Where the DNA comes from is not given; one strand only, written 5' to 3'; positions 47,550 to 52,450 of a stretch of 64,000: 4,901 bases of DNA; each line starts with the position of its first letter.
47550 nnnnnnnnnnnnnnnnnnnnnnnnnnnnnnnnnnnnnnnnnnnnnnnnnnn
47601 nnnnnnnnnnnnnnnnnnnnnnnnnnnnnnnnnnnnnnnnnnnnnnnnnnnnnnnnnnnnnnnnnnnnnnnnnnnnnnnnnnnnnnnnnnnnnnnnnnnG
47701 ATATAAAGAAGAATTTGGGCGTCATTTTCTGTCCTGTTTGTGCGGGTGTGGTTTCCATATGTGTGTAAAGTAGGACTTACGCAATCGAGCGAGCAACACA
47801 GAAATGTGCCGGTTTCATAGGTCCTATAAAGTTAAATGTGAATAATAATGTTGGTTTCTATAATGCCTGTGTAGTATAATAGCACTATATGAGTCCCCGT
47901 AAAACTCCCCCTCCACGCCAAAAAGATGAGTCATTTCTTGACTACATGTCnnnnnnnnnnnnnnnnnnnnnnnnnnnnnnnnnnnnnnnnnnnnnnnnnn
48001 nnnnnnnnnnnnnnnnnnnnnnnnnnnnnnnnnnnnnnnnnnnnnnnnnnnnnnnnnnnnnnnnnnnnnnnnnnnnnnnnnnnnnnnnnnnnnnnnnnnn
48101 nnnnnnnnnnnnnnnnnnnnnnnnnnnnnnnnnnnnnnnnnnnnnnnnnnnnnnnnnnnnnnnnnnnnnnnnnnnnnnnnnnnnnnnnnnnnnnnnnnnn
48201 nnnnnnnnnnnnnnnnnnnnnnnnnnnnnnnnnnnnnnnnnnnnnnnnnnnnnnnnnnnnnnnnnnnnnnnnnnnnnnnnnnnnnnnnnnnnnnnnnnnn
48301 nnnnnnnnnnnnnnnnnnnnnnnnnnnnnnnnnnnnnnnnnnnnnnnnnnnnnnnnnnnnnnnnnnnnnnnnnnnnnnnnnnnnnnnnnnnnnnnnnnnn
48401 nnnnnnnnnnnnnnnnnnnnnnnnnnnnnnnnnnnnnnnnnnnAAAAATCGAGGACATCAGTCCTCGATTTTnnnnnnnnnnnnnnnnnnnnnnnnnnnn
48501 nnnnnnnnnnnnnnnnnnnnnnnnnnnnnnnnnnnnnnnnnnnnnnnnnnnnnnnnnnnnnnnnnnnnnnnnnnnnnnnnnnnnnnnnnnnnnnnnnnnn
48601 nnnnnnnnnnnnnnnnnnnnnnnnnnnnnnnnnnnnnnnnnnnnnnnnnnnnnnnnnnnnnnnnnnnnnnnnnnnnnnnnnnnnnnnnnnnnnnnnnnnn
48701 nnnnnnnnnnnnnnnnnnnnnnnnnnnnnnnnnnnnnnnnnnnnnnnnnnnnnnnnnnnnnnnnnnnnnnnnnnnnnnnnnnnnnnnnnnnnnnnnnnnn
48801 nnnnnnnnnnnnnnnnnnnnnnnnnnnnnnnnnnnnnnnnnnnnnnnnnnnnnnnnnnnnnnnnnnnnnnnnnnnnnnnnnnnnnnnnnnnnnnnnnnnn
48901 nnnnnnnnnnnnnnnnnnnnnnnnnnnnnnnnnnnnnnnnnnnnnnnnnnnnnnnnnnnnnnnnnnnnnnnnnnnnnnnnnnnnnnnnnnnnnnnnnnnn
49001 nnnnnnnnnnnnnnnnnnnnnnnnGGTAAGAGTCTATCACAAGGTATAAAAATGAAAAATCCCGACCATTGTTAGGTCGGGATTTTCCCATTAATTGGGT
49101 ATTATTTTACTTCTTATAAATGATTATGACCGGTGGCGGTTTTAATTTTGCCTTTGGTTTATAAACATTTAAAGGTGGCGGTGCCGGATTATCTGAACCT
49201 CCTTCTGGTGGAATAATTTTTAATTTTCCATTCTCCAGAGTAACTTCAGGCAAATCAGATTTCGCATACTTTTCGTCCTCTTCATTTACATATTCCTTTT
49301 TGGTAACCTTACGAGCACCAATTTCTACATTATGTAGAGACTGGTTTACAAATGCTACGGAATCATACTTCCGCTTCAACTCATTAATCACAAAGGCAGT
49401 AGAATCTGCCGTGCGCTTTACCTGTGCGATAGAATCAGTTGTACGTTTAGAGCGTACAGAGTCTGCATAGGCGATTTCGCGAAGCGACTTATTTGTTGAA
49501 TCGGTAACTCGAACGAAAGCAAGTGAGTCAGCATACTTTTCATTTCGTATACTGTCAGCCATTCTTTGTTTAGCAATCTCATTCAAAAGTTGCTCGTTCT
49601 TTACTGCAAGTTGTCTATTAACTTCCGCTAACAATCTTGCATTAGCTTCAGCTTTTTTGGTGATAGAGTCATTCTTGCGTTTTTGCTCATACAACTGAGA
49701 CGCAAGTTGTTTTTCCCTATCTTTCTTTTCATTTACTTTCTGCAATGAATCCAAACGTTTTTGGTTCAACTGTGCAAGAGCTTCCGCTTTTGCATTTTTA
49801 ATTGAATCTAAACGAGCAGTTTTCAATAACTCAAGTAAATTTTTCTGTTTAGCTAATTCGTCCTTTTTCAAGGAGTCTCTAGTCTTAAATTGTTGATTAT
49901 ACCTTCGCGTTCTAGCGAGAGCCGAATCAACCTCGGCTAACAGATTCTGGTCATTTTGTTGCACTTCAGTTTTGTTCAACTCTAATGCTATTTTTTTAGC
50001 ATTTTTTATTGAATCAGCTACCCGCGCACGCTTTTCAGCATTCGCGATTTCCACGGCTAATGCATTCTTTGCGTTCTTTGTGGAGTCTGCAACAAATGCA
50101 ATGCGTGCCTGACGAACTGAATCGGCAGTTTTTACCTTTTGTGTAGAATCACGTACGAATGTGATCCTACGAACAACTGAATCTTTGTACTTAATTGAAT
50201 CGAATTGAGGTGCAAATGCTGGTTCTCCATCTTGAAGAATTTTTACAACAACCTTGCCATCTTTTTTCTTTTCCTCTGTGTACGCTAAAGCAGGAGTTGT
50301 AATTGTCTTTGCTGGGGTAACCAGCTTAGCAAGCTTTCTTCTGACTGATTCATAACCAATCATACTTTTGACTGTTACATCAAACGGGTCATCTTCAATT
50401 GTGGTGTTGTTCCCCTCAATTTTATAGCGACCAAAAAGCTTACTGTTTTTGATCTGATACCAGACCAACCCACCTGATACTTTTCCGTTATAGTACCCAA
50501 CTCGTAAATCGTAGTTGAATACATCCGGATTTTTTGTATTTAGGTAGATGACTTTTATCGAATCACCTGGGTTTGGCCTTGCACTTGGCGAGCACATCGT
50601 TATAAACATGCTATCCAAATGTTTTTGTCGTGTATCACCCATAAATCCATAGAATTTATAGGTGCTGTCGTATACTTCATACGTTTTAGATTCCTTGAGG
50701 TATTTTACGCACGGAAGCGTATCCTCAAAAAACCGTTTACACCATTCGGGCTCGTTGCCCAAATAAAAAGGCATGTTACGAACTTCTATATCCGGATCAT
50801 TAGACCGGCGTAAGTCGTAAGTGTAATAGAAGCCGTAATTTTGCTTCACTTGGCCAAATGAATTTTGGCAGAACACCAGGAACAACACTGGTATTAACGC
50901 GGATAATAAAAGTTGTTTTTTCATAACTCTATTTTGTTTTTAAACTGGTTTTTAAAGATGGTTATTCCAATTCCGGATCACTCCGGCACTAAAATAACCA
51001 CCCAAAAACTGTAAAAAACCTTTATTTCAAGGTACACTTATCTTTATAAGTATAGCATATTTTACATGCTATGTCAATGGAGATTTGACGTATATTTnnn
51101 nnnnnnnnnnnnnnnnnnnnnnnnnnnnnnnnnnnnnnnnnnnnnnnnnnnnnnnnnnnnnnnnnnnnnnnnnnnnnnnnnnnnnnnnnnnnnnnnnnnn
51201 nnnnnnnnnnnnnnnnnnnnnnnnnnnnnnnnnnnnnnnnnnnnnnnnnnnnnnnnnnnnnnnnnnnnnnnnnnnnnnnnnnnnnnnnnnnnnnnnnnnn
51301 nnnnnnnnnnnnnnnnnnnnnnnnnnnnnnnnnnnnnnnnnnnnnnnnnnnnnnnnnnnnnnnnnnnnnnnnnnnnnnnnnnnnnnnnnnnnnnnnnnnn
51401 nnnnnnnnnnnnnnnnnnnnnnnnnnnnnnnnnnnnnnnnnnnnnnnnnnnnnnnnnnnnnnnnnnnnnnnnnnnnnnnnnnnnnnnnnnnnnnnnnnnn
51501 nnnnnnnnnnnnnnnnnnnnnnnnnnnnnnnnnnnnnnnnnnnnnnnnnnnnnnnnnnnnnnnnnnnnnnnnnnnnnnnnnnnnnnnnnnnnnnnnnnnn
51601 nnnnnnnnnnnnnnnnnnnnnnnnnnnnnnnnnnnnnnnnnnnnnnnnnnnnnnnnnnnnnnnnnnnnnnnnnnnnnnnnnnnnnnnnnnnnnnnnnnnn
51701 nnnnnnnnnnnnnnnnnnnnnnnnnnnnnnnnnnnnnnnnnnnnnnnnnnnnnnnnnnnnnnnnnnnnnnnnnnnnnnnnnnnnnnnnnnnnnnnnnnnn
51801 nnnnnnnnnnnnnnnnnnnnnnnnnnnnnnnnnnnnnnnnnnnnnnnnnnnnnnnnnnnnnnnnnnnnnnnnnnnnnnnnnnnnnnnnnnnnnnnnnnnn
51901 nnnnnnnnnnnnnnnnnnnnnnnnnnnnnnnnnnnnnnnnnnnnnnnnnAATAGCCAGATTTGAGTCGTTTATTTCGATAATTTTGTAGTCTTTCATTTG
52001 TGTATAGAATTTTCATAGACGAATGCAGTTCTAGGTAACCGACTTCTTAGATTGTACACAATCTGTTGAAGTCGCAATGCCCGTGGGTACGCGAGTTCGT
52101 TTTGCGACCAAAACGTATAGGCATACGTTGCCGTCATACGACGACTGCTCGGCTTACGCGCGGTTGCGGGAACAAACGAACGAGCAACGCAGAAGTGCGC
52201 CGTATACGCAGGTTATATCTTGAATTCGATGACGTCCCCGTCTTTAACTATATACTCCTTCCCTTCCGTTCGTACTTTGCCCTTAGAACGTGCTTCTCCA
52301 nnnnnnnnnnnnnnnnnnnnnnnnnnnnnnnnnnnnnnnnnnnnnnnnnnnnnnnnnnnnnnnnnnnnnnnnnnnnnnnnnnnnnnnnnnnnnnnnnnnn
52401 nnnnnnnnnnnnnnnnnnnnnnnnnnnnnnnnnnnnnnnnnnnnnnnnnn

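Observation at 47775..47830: ~60-nt GC-rich element present twice (47775-47830 and 52150-52215)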

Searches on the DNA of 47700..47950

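Call 10: search_rna_families(source=window, start=47700, end=47950, threshold=evalue, max_evalue=10, show_alignments=3)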
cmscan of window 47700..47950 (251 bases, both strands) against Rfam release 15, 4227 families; matches with E-value up to 10: 2.
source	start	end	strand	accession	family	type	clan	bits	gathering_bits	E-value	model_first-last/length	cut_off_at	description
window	47751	47879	+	RF04321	tmRNA_permuted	Gene;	-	18.4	47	0.053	1-213/213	no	permuted transfer-messenger RNA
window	47722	47800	-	RF02444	SpR10_sRNA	Gene; sRNA;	-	11.9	50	7.6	1-47/47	no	Streptococcus sRNA SpR10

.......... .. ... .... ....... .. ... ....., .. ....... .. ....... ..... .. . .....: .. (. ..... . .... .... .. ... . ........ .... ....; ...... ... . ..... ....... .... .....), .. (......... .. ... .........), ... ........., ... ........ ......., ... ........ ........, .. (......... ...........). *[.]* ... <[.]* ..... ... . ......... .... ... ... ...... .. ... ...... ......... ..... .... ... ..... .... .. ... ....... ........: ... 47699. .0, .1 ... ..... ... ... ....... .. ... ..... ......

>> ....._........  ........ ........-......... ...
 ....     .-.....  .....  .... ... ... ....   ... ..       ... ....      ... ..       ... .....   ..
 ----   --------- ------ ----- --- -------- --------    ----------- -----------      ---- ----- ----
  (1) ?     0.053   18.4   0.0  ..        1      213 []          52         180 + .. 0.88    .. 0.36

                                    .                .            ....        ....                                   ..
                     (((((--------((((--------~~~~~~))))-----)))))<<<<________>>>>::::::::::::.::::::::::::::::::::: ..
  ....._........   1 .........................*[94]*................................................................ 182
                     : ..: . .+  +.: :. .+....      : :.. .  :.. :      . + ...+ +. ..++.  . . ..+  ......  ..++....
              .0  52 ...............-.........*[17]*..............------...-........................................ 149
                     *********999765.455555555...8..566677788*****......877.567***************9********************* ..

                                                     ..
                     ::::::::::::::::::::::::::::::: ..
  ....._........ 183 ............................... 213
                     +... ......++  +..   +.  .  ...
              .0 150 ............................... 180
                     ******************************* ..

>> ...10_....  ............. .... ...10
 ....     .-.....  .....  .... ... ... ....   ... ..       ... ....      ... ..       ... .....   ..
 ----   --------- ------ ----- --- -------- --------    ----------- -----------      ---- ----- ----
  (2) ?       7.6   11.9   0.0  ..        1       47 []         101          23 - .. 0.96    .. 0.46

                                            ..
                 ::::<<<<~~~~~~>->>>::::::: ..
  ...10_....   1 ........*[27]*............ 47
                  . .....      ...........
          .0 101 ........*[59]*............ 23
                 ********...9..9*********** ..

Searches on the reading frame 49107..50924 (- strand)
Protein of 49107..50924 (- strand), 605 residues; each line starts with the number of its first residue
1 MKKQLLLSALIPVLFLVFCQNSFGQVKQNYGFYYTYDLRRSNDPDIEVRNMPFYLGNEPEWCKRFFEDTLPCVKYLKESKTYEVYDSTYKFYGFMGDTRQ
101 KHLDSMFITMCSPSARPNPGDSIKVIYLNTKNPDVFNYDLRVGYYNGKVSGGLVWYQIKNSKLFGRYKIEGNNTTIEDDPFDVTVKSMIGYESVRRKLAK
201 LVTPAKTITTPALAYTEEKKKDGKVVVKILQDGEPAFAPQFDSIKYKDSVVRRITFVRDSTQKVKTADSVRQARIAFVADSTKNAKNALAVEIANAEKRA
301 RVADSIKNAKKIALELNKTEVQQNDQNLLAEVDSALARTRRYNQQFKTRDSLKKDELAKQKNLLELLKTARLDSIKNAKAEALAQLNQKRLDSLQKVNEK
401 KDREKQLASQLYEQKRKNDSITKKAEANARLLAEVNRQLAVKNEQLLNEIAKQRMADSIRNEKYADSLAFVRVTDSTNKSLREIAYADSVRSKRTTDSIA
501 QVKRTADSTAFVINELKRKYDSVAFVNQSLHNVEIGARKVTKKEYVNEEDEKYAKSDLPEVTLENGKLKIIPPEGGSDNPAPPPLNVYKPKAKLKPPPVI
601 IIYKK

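Call 7: search_protein_families(library=pfam, proteins=[window:49107-50924:-])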
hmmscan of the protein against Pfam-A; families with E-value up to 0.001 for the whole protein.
window:49107-50924:- (605 aa): 0 families

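Call 18: find_homologous_proteins(query=window:49107-50924:-)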
Query window:49107-50924:- (605 aa): 4 proteins with E <= 0.001 among 8000 candidates.
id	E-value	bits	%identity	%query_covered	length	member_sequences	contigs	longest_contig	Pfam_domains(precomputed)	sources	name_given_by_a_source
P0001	0.0e+0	1203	100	92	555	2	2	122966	-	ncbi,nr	ncbi:MAG: phage tail tape measure protein [Candidatus Pacebacteria bacterium]|nr:phage tail tape mea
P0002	6.4e-194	664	56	100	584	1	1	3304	-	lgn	-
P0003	1.6e-149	517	55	86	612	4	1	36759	-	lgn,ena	-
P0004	3.1e-142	493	48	99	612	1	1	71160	-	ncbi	-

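Call 19: find_encoding_contigs(protein=P0003, flank=10000, max_places=4)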
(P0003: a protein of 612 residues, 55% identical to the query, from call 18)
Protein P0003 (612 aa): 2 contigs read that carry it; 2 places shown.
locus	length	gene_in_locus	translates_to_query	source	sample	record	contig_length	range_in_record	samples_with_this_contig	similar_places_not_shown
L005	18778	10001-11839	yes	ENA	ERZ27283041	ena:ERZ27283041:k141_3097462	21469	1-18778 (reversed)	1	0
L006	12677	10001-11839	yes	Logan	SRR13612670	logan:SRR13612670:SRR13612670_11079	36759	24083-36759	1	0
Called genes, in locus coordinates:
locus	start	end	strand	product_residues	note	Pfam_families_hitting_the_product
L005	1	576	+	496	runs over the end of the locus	PF02534:T4SS-DNA_transf (weak), PF01935:DUF87, PF10412:TrwB_AAD_bind (weak), PF12696:TraG-D_C (weak)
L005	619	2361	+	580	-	-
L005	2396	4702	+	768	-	PF01935:DUF87 (weak), PF02534:T4SS-DNA_transf (faint), PF10412:TrwB_AAD_bind, PF12696:TraG-D_C (weak), PF23477:zf_Tbcl_2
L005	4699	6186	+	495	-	PF00932:LTD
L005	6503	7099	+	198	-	PF03167:UDG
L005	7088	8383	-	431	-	PF01266:DAO (faint), PF07992:Pyr_redox_2, PF13454:NAD_binding_9 (faint), PF00070:Pyr_redox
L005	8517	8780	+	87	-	-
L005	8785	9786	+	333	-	PF01926:MMR_HSR1, PF02421:FeoB_N (weak), PF06071:YchF-GTPase_C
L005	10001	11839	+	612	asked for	-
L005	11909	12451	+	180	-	PF01300:Sua5_yciO_yrdC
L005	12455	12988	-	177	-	PF05055:DUF677 (weak), PF06210:DUF1003 (weak), PF06103:DUF948 (weak)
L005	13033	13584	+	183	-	-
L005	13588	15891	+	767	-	PF00133:tRNA-synt_1, PF09334:tRNA-synt_1g, PF00133:tRNA-synt_1, PF13603:tRNA-synt_1_2, PF00133:tRNA-synt_1, PF09334:tRNA-synt_1g (weak), PF08264:Anticodon_1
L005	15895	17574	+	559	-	PF03023:MurJ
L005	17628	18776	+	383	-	?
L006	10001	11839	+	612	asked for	-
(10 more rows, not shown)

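Call 20: find_encoding_contigs(protein=P0004, flank=10000, max_places=4)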
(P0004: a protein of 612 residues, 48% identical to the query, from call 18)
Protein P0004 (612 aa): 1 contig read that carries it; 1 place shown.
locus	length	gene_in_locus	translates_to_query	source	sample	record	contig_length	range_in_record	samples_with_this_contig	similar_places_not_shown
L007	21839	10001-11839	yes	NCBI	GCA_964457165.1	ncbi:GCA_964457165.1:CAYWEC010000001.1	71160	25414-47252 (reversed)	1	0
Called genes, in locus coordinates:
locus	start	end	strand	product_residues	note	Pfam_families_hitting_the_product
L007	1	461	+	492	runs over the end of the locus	PF02534:T4SS-DNA_transf (weak), PF01935:DUF87 (weak), PF10412:TrwB_AAD_bind (weak), PF12696:TraG-D_C (weak)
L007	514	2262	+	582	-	-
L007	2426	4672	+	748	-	PF02534:T4SS-DNA_transf (faint), PF01935:DUF87 (weak), PF10412:TrwB_AAD_bind, PF12696:TraG-D_C (weak), PF23477:zf_Tbcl_2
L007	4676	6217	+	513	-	PF00932:LTD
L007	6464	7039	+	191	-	PF03167:UDG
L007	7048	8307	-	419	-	PF07992:Pyr_redox_2, PF13454:NAD_binding_9 (faint), PF00070:Pyr_redox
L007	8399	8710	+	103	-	-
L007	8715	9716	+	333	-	PF01926:MMR_HSR1, PF02421:FeoB_N (weak), PF06071:YchF-GTPase_C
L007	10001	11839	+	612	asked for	-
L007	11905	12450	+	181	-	PF01300:Sua5_yciO_yrdC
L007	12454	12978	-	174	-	PF05055:DUF677 (weak), PF06210:DUF1003, PF06103:DUF948 (weak), PF10498:IFT57 (weak)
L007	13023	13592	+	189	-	-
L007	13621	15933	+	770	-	PF00133:tRNA-synt_1, PF01406:tRNA-synt_1e (faint), PF09334:tRNA-synt_1g, PF13603:tRNA-synt_1_2, PF00133:tRNA-synt_1, PF09334:tRNA-synt_1g (weak), PF08264:Anticodon_1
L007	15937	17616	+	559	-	PF03023:MurJ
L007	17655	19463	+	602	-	PF00009:GTP_EFTU, PF03144:GTP_EFTU_D2 (weak), PF14492:EFG_III (weak), PF00679:EFG_C, PF06421:LepA_C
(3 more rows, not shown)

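Call 21: find_encoding_contigs(protein=P0002, flank=10000, max_places=4)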
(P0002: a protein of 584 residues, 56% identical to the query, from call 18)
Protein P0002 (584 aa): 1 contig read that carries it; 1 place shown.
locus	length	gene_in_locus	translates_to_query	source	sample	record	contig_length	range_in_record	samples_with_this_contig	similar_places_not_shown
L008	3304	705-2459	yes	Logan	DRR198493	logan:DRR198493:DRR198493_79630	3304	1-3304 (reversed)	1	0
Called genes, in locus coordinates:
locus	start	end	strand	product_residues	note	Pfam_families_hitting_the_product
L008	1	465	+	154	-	?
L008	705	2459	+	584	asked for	-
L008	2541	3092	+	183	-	PF01300:Sua5_yciO_yrdC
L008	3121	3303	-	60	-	?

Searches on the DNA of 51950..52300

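Call 9: search_rna_families(source=window, start=51950, end=52300, threshold=evalue, max_evalue=10, show_alignments=3)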
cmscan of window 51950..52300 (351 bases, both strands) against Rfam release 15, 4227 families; matches with E-value up to 10: 1.
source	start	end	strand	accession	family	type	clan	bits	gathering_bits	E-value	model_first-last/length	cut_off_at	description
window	52040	52074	+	RF04161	mir-3688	Gene; miRNA;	-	13.9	84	7.5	1-88/88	no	mir-3688 microRNA precursor family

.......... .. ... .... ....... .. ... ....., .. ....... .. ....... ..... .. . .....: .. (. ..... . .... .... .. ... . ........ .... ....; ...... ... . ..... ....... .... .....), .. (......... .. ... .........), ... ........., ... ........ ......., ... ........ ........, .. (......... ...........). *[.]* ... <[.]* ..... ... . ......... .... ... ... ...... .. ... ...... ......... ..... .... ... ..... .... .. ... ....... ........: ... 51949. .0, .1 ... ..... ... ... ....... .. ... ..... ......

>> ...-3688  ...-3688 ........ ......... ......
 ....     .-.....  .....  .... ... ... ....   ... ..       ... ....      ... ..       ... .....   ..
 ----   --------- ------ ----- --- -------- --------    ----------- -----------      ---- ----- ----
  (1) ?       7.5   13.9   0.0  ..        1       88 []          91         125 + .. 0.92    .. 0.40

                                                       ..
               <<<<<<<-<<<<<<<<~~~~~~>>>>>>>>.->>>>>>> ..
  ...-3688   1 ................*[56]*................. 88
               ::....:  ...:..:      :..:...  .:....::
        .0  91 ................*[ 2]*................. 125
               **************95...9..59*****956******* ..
